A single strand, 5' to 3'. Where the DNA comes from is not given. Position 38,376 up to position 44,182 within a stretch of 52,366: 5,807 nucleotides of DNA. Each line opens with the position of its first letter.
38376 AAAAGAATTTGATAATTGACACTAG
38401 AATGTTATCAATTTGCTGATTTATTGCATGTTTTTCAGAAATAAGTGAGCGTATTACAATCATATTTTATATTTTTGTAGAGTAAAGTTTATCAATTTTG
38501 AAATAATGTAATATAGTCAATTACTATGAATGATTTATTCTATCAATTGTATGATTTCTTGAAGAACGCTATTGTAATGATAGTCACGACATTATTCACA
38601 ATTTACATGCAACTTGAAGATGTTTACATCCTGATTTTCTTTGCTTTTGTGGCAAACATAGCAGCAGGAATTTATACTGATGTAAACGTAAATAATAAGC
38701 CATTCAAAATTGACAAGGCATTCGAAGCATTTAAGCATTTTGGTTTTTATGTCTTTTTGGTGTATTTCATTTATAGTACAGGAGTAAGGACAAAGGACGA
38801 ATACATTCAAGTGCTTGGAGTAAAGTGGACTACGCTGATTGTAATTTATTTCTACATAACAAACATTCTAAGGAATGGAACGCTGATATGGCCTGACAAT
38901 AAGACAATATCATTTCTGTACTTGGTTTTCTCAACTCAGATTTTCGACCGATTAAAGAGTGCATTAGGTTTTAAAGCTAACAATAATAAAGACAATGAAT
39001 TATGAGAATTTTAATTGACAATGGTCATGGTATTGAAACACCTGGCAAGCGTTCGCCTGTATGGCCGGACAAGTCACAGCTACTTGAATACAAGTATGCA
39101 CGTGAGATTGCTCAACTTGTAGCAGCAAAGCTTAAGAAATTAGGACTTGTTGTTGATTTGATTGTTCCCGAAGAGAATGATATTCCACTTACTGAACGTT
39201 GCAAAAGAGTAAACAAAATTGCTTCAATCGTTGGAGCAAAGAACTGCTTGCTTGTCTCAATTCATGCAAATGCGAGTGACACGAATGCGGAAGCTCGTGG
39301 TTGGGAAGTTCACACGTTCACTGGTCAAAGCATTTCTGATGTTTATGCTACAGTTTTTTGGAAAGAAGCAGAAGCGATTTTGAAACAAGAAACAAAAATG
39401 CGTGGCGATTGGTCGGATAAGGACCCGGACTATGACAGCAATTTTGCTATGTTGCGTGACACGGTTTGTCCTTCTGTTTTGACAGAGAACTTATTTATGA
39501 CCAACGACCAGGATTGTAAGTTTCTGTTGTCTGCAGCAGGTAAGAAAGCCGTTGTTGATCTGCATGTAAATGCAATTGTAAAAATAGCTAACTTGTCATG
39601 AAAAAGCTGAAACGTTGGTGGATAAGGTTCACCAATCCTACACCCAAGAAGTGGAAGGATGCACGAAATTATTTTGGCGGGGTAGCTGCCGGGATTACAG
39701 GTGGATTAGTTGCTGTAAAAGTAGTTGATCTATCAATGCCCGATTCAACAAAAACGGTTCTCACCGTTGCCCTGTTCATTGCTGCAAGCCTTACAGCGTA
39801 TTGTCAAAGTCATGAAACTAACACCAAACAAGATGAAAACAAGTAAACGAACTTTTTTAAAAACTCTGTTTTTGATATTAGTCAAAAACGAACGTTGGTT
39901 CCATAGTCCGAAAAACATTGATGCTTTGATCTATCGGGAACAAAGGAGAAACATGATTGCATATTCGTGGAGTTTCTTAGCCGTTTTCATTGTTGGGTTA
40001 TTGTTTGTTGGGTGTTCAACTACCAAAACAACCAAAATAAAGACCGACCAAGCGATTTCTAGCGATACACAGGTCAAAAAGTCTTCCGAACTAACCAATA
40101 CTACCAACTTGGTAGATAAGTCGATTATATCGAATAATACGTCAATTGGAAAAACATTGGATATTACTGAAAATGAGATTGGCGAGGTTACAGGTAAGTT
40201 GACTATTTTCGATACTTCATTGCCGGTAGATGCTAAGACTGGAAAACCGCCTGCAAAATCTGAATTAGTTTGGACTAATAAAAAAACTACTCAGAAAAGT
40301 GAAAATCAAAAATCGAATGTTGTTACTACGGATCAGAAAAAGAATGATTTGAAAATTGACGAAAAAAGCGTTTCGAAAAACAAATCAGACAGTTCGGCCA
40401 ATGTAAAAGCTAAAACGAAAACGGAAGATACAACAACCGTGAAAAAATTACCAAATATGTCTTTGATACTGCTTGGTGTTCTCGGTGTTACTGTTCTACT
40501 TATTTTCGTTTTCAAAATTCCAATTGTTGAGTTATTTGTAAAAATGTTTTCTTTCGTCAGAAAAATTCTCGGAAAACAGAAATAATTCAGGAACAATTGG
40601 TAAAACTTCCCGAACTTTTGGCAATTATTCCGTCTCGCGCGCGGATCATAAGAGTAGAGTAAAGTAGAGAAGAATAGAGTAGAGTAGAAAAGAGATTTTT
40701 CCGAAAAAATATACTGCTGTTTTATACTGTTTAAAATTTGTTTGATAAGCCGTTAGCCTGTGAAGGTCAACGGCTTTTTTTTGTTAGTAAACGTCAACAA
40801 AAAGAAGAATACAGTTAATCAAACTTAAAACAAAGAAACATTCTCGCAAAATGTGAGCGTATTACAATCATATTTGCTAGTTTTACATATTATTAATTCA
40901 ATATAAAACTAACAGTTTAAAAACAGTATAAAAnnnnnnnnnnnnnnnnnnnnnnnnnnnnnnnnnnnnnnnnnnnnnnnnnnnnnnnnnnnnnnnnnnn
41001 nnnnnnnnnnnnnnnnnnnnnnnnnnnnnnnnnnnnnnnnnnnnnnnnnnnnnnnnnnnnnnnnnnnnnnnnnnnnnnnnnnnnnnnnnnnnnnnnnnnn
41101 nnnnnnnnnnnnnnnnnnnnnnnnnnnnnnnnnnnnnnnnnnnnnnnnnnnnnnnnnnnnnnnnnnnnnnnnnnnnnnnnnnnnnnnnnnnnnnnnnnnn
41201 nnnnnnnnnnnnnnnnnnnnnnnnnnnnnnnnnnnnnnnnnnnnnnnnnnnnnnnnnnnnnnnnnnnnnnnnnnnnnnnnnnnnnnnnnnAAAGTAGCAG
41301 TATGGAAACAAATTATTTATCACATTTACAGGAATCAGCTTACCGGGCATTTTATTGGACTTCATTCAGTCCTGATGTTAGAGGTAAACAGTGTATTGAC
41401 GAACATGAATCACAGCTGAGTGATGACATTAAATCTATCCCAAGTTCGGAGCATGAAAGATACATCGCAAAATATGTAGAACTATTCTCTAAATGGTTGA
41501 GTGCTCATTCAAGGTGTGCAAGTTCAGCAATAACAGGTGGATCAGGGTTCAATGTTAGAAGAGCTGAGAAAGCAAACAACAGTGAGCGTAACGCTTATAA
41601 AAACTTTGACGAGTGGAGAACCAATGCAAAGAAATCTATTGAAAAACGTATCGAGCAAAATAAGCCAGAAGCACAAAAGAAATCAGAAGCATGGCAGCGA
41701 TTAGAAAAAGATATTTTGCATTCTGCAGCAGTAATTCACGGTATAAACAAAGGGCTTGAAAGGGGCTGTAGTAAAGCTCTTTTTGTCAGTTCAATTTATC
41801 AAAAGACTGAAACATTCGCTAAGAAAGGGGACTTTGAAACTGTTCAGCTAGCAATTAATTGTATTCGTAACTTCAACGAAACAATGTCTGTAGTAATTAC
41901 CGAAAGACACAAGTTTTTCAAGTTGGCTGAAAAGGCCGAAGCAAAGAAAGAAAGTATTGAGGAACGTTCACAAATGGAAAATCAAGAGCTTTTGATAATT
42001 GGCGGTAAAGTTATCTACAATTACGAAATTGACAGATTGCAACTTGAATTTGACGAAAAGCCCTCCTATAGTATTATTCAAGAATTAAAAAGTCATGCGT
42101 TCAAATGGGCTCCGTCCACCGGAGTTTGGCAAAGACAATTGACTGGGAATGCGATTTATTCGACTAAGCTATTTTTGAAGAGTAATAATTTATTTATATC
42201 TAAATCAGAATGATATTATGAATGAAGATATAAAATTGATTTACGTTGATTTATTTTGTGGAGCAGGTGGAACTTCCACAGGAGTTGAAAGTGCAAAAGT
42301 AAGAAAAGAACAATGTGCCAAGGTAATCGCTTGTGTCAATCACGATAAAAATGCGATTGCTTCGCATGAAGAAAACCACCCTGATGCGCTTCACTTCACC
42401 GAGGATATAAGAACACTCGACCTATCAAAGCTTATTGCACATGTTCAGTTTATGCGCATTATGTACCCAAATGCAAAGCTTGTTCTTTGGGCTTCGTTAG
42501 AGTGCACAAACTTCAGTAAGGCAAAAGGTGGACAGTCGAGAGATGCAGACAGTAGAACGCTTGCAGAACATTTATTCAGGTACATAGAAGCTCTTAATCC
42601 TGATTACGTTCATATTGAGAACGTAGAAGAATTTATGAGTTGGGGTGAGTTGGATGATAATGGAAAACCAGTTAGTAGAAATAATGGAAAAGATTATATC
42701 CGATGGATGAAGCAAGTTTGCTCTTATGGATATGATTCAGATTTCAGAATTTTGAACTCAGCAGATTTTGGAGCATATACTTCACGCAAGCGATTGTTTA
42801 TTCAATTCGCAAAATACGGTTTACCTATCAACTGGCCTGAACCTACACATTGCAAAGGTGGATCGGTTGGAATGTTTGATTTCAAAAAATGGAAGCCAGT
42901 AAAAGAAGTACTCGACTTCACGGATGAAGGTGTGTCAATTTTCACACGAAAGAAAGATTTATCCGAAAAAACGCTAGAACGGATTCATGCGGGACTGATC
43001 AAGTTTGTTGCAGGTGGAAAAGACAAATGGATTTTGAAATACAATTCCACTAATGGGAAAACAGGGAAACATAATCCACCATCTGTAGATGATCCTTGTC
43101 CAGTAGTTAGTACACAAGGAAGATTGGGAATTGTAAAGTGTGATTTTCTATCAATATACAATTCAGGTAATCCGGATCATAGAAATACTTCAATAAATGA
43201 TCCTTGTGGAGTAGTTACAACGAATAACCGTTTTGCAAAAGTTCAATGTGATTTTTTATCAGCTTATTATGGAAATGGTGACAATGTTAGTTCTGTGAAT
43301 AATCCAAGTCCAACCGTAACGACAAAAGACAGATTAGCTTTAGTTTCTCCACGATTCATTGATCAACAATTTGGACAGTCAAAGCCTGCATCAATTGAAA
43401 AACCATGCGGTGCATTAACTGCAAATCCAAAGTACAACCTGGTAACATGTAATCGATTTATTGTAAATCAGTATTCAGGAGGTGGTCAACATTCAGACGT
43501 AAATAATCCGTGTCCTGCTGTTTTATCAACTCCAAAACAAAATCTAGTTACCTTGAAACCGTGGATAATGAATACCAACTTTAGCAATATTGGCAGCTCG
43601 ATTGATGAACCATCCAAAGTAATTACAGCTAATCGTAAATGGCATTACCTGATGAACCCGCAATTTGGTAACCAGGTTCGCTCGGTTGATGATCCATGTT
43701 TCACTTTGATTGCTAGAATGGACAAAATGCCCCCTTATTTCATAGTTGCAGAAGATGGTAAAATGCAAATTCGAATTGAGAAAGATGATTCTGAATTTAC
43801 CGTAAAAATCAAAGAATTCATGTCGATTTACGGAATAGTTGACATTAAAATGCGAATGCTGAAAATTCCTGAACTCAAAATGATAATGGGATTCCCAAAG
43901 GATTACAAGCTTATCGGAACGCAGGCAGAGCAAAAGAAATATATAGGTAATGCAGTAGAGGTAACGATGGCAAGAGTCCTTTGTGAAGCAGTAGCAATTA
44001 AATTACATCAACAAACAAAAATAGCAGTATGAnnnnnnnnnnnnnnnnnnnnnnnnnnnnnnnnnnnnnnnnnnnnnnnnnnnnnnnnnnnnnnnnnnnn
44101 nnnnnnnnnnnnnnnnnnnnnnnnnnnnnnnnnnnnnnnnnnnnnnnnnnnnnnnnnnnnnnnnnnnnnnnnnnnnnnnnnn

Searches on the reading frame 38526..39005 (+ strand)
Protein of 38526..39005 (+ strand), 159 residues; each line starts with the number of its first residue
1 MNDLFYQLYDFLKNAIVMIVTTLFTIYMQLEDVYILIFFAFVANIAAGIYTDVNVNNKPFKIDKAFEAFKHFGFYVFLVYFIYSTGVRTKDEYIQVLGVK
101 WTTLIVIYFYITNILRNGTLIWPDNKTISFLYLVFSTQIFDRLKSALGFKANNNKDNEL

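Call 12: search_protein_families(library=pfam, max_evalue=0.01, proteins=[window:38526-39005:+])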
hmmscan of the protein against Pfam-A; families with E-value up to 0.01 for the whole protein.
window:38526-39005:+ (159 aa): 0 families

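Call 56: search_protein_families(library=phrogs, max_evalue=0.001, proteins=[window:38526-39005:+])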
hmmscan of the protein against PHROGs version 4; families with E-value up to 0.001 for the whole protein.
window:38526-39005:+ (159 aa): 1 family
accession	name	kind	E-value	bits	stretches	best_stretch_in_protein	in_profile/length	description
phrog_15037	-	unknown function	8.7e-13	49.1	1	7-138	8-141/167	-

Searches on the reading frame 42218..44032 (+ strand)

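Call 56: search_protein_families(library=phrogs, max_evalue=0.001, proteins=[window:42218-44032:+])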
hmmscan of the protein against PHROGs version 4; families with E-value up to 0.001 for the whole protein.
window:42218-44032:+ (604 aa): 7 families
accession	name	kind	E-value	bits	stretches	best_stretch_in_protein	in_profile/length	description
phrog_116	-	other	1.6e-76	259.2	1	2-600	203-497/779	DNA methyltransferase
phrog_363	-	other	6.8e-30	105.3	1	6-196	53-212/327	DNA methyltransferase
phrog_29443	-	unknown function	3.3e-20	73.3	1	7-145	3-127/273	-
phrog_5999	-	other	2.5e-19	70.3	1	7-115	3-99/109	DNA methyltransferase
phrog_23072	-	other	2.7e-15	57.8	2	536-593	324-388/400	DNA methyltransferase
phrog_13621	-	unknown function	8.1e-09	36.4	1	536-599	45-115/121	-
phrog_36001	-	unknown function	7e-08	32.1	0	544-587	646-689/715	-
